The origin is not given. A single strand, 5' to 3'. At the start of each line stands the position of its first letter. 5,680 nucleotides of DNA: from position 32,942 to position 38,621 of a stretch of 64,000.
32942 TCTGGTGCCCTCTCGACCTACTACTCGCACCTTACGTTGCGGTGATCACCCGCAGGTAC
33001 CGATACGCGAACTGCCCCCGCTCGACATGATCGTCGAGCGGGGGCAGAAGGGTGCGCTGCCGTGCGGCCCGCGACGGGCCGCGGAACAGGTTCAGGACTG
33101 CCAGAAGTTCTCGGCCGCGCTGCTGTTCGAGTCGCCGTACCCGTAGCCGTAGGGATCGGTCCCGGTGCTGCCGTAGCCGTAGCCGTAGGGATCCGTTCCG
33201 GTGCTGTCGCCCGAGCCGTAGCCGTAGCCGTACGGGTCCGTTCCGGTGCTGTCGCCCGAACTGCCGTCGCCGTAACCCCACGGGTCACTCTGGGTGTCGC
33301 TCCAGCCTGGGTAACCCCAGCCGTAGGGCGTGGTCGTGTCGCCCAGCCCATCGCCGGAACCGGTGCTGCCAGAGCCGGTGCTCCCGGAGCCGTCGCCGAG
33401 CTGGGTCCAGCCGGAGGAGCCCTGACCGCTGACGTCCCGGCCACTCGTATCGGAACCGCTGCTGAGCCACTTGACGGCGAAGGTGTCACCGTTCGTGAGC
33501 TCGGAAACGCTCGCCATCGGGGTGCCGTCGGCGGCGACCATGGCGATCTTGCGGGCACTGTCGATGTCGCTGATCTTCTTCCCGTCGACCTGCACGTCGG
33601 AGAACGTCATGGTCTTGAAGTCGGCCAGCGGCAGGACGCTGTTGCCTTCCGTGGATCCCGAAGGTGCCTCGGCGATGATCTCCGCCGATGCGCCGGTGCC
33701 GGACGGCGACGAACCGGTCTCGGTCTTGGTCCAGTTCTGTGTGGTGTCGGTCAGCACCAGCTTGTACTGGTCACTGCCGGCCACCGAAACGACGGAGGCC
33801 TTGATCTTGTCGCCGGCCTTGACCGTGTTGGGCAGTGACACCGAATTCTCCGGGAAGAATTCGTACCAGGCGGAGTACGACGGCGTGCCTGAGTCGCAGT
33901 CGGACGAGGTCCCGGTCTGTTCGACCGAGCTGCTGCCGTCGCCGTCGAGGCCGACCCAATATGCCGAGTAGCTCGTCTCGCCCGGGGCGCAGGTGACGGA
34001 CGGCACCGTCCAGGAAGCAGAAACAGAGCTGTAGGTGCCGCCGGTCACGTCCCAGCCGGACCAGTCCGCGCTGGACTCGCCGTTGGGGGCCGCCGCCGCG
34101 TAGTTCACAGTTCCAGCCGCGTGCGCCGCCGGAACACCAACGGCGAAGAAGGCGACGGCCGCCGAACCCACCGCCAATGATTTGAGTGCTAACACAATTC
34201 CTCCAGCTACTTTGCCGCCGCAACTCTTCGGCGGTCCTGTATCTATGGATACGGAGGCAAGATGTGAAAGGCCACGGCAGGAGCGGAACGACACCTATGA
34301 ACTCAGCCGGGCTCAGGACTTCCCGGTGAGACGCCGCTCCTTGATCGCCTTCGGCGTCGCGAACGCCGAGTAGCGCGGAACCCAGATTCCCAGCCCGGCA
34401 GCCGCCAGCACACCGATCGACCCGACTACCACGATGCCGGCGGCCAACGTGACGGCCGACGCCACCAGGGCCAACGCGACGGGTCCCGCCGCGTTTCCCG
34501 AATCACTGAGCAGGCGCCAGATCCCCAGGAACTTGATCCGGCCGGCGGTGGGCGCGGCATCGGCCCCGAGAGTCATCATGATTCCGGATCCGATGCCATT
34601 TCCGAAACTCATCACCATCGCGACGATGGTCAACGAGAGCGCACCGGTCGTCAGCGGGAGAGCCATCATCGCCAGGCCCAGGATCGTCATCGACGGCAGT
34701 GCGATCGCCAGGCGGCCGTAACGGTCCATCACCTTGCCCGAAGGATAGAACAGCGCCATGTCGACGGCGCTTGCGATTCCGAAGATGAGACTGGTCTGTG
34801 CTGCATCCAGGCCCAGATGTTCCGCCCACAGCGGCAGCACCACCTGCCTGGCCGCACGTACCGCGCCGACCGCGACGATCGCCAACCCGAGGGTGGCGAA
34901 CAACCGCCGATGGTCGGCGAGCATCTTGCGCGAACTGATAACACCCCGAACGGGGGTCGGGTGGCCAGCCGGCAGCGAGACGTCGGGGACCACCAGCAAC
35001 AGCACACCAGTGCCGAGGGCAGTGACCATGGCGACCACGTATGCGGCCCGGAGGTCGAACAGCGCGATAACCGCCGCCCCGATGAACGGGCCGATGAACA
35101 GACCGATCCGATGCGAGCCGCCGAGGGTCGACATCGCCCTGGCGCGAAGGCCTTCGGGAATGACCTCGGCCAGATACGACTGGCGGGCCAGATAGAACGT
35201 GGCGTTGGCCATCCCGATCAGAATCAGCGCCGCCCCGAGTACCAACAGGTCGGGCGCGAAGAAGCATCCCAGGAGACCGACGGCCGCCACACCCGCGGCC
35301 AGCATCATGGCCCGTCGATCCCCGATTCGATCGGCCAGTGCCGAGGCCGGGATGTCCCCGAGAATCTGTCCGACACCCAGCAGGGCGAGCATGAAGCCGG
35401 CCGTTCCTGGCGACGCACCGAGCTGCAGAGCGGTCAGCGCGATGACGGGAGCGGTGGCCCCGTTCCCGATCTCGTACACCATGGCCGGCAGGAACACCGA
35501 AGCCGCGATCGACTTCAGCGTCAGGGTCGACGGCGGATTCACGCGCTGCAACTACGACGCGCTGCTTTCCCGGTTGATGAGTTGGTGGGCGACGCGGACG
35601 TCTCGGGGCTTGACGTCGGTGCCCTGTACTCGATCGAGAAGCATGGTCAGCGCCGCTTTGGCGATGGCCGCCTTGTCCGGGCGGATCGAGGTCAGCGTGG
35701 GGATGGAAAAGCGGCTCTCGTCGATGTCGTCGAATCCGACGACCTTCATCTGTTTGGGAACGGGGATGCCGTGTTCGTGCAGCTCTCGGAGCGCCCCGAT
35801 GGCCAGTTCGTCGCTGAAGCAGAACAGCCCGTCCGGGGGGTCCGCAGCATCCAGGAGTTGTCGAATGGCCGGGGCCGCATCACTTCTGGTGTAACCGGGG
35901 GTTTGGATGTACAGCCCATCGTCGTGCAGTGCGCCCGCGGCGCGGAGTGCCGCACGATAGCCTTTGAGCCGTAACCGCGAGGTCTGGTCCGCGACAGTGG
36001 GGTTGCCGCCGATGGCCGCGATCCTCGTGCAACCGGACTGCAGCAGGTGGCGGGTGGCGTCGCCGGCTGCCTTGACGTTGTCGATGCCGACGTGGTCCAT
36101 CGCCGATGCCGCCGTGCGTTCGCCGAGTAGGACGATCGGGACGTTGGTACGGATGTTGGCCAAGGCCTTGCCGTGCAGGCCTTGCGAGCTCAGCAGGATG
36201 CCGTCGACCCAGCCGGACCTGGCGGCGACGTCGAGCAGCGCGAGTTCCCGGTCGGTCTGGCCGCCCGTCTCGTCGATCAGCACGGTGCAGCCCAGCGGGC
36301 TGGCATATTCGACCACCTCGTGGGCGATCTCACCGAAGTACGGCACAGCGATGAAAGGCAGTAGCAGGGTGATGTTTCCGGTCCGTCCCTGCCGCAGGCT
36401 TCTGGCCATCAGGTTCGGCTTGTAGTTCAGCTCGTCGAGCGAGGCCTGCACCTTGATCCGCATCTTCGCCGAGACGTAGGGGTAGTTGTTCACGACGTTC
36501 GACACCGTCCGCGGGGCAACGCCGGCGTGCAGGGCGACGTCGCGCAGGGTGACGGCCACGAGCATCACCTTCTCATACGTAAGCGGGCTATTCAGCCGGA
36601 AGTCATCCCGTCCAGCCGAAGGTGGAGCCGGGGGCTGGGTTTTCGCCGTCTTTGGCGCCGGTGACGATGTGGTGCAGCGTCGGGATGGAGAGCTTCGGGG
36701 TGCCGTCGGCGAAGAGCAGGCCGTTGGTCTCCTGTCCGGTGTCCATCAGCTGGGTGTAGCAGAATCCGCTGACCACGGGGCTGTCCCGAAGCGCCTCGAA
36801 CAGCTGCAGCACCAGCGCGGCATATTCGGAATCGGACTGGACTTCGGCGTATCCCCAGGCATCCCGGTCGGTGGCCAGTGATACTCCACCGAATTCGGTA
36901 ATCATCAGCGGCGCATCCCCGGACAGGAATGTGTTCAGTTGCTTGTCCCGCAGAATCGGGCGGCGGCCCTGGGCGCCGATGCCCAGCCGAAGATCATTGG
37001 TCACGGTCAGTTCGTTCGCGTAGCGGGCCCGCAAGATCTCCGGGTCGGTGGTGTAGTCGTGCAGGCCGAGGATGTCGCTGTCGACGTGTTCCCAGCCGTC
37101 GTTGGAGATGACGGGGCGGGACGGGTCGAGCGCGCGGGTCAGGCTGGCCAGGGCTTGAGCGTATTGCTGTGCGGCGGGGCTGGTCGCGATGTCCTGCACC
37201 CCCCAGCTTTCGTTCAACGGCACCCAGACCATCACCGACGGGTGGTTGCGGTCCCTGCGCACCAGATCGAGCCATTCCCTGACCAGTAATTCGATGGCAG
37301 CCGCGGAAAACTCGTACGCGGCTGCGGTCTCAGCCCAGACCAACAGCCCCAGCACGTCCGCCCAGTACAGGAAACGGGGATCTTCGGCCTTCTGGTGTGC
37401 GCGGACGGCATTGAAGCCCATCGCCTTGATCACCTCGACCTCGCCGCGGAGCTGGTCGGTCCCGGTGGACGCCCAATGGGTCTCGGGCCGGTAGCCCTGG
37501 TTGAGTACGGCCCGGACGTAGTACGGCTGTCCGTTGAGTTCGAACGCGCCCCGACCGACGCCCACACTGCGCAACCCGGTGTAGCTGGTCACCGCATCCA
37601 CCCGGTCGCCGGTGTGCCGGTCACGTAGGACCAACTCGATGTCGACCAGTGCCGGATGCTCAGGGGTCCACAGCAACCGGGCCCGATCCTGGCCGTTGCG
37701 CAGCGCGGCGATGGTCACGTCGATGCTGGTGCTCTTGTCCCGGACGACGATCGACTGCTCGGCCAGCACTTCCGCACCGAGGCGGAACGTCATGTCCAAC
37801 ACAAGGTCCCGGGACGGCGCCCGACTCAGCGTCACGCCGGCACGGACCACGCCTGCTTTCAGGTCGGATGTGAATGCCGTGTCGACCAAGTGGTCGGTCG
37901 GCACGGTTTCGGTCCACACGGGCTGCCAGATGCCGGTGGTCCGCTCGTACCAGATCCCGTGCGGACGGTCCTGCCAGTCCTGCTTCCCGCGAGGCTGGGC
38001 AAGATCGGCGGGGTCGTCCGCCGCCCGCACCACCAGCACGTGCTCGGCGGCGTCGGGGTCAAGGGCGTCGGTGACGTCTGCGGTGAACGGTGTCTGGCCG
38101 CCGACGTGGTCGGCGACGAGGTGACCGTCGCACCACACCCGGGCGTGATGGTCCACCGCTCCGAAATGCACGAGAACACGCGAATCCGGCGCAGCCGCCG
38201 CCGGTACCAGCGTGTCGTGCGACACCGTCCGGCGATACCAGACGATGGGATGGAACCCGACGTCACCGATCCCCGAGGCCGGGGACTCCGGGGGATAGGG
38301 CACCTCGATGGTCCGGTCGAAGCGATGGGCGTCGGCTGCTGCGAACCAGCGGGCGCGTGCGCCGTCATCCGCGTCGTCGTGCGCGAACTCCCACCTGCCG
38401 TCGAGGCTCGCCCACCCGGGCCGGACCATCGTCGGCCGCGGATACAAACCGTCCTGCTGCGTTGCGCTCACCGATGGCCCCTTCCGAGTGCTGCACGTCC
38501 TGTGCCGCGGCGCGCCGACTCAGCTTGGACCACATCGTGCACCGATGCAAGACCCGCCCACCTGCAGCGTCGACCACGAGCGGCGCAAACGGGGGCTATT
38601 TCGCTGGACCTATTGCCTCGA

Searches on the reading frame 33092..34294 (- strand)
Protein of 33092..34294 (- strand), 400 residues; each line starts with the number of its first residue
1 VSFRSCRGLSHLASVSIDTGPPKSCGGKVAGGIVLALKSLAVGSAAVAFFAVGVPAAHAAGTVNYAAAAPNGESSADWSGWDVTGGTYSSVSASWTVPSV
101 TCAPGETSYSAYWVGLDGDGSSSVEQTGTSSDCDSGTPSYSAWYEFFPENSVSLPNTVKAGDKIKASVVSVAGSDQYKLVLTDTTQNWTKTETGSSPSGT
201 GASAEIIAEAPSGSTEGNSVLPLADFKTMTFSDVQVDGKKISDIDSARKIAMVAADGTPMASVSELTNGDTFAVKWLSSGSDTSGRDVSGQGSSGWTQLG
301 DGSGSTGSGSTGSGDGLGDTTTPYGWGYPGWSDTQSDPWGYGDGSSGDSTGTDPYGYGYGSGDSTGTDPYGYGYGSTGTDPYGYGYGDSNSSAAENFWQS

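Call 69: search_protein_families(library=pfam, proteins=[window:33092-34294:-], max_evalue=0.0001)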
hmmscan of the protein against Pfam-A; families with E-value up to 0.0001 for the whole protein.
window:33092-34294:- (400 aa): 1 family
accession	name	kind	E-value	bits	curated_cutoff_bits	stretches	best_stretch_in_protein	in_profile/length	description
PF01828.24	Peptidase_A4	-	1.3e-34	120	22.3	1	77-276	2-206/206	Peptidase A4 family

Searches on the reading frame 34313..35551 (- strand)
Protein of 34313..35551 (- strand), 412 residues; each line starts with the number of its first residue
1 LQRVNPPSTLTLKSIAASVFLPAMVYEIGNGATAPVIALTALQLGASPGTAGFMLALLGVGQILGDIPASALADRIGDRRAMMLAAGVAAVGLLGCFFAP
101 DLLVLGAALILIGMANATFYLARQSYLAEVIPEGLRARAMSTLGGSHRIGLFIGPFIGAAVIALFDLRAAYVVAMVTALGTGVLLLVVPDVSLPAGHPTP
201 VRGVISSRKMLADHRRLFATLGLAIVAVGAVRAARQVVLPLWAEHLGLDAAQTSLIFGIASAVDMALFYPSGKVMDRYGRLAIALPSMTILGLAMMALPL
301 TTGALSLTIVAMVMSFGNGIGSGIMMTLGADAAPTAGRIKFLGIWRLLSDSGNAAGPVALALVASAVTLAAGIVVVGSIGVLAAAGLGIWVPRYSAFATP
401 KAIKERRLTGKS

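Call 41: search_protein_families(library=pfam, proteins=[window:34313-35551:-], max_evalue=0.00001)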
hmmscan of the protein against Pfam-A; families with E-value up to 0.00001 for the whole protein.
window:34313-35551:- (412 aa): 1 family
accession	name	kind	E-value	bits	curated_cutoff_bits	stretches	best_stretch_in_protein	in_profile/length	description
PF07690.21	MFS_1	-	6.8e-51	173.7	33.4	2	23-357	5-347/347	Major Facilitator Superfamily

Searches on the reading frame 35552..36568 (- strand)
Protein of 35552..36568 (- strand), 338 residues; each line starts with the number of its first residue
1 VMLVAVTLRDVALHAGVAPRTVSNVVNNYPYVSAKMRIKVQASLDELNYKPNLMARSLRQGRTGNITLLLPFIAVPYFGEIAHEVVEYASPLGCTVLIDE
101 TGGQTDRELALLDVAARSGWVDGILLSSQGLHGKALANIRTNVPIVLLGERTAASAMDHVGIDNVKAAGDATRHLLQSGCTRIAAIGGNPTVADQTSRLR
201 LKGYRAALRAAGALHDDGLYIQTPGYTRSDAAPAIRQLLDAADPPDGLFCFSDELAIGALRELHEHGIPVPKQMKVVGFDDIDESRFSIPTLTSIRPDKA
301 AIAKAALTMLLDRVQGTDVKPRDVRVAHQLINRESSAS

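Call 41: search_protein_families(library=pfam, proteins=[window:35552-36568:-], max_evalue=0.00001)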
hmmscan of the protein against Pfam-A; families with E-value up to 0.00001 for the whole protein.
window:35552-36568:- (338 aa): 4 families
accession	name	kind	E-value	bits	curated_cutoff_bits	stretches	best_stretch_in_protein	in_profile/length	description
PF13377.12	Peripla_BP_3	-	1.6e-36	126.3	26.5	1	173-336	2-167/167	Periplasmic binding protein-like domain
PF00532.27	Peripla_BP_1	-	3.5e-22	79.6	22.2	1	64-333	2-280/281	Periplasmic binding proteins and sugar binding domain of LacI family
PF13407.12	Peripla_BP_4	-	2.5e-14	53.9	35.1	1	67-316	2-256/258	Periplasmic binding protein domain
PF00356.27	LacI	-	5.7e-14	52.1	27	1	7-52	1-46/46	Bacterial regulatory proteins, lacI family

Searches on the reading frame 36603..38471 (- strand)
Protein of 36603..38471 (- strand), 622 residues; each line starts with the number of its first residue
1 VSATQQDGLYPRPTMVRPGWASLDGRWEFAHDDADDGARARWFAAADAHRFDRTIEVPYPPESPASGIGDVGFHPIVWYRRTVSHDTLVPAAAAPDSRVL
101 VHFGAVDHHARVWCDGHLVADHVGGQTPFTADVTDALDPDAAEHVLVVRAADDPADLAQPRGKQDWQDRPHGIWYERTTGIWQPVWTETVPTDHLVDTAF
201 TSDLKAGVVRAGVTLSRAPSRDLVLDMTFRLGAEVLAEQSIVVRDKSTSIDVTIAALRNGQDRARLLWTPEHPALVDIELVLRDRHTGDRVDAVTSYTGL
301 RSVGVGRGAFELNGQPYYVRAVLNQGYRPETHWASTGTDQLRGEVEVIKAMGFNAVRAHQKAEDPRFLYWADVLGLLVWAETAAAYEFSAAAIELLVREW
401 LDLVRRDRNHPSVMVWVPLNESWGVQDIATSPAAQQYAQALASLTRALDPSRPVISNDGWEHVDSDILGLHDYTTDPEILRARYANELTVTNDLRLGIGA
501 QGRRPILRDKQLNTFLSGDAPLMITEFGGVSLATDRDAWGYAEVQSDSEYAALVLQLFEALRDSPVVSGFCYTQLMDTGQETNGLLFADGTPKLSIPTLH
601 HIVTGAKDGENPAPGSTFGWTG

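Call 41: search_protein_families(library=pfam, proteins=[window:36603-38471:-], max_evalue=0.00001)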
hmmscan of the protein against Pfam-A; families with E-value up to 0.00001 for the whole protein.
window:36603-38471:- (622 aa): 2 families
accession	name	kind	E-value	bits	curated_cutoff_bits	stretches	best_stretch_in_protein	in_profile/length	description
PF02836.23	Glyco_hydro_2_C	-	1.4e-15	57.7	21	1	306-459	4-163/302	Glycosyl hydrolases family 2, TIM barrel domain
PF02837.24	Glyco_hydro_2_N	-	4.2e-12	46.8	28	1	21-138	2-123/169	Glycosyl hydrolases family 2, sugar binding domain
